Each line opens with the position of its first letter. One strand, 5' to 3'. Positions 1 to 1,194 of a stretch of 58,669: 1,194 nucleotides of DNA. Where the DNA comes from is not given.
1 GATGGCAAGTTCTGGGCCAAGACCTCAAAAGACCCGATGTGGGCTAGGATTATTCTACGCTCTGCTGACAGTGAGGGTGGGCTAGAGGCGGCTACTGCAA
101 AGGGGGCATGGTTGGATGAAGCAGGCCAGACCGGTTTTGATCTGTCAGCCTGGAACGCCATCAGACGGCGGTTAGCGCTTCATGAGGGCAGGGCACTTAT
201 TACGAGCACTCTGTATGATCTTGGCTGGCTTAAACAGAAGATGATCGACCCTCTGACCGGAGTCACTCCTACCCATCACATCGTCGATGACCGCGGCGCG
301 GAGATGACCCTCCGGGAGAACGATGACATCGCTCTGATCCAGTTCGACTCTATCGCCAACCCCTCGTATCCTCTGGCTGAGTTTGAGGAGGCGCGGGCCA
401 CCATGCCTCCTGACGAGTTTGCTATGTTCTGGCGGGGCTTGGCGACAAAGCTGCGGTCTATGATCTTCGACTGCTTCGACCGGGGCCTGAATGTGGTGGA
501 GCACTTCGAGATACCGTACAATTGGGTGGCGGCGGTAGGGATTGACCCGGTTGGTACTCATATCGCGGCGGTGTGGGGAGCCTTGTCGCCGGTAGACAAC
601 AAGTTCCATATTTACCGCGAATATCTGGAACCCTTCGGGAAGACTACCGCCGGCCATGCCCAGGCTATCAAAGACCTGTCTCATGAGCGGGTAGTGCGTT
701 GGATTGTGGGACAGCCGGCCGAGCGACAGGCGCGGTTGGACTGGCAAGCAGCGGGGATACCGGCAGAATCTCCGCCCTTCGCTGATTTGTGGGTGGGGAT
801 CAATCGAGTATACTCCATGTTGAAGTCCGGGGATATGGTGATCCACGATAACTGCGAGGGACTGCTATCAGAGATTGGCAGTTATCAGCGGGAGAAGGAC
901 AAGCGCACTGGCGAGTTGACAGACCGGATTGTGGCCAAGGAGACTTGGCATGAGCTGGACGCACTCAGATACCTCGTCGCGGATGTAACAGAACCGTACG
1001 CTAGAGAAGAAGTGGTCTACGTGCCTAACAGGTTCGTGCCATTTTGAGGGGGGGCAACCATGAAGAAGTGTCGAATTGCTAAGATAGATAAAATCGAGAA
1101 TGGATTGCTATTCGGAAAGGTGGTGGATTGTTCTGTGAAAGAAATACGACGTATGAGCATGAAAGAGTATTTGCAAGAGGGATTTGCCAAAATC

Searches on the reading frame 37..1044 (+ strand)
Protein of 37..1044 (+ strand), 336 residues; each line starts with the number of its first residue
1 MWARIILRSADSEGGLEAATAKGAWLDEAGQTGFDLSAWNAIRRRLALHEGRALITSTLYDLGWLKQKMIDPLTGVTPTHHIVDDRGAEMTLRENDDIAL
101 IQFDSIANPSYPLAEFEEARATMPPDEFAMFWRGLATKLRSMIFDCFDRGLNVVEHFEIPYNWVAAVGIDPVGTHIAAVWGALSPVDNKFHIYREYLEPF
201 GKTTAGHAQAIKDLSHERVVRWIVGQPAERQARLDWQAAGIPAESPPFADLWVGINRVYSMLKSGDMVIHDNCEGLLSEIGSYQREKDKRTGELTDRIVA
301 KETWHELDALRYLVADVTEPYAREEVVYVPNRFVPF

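Call 13: search_protein_families(library=pfam, alignment_id=A1, max_evalue=0.01)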
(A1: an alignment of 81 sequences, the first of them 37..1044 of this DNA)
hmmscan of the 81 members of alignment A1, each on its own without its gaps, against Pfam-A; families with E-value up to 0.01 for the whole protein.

A. member 1, window:37-1044:+ (336 aa): 2 families
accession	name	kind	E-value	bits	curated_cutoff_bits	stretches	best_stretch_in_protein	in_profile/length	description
PF03237.21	Terminase_6N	-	0.00068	19.8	22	1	2-145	76-209/215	Terminase large subunit, T4likevirus-type, N-terminal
PF17288.8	Terminase_3C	-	0.0012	19.7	26.7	1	266-316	106-155/155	Terminase RNAseH like domain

B. families by the number of members that match (of 81 scanned): 47 families (the first 25 are shown)
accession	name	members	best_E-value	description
PF14279.12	HNH_5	5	6e-13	HNH endonuclease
PF01844.29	HNH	5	7.6e-12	HNH endonuclease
PF13229.12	Beta_helix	3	1.5e-07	Right handed beta helix region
PF13730.12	HTH_36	2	4.1e-15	Helix-turn-helix domain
PF00805.28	Pentapeptide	1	4.9e-28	Pentapeptide repeats (8 copies)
PF13479.12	AAA_24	1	6.3e-25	AAA domain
PF25209.1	Phage_capsid_4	1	1.1e-23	Phage capsid protein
PF03796.21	DnaB_C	1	1.5e-17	DnaB-like helicase C terminal domain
PF08486.15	SpoIID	1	3e-16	Stage II sporulation protein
PF00078.32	RVT_1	1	1.4e-13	Reverse transcriptase (RNA-dependent DNA polymerase)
PF11790.14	Glyco_hydro_cc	1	3.3e-13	Glycosyl hydrolase catalytic core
PF13576.12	Pentapeptide_3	1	6.5e-09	Pentapeptide repeats (9 copies)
PF12294.13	DUF3626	1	9.7e-09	Protein of unknown function (DUF3626)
PF13412.12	HTH_24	1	3.8e-07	Winged helix-turn-helix DNA-binding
PF15902.12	Sortilin-Vps10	1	3.9e-07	Sortilin, neurotensin receptor 3,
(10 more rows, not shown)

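Call 14: search_protein_families(library=phrogs, alignment_id=A1, max_evalue=0.001)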
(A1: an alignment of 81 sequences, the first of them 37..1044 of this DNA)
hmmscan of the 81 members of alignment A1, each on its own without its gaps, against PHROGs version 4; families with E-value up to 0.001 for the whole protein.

A. member 1, window:37-1044:+ (336 aa): 4 families
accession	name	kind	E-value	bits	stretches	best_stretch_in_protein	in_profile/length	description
phrog_2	-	head and packaging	1.2e-15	58.4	1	4-320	348-595/807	terminase large subunit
phrog_5653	-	head and packaging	6.9e-12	46.5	1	142-315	9-178/199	terminase large subunit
phrog_6672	-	head and packaging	2.3e-10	41.2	1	260-318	73-130/145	terminase large subunit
phrog_10250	-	head and packaging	7.1e-09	36.7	1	243-323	146-221/228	terminase large subunit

B. families by the number of members that match (of 81 scanned): 109 families (the first 25 are shown)
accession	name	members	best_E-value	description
phrog_1035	-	5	3.6e-30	endonuclease VII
phrog_6050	-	5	6.7e-15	HNH endonuclease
phrog_338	-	5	4.8e-13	HNH endonuclease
phrog_7785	-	5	7.1e-12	HNH endonuclease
phrog_589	-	5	1.2e-11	HNH endonuclease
phrog_2214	-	5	3.6e-11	HNH endonuclease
phrog_5718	-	5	1.6e-10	HNH endonuclease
phrog_333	-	5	1.2e-09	HNH endonuclease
phrog_2118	-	5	1.9e-09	HNH endonuclease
phrog_14314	-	5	1.8e-08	HNH endonuclease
phrog_16726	-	5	2.5e-07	HNH endonuclease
phrog_8660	-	3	3.4e-13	HNH endonuclease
phrog_144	-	3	5.8e-11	HNH endonuclease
phrog_2633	-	3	8.3e-11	endonuclease VII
phrog_2255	-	3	5.3e-09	HNH endonuclease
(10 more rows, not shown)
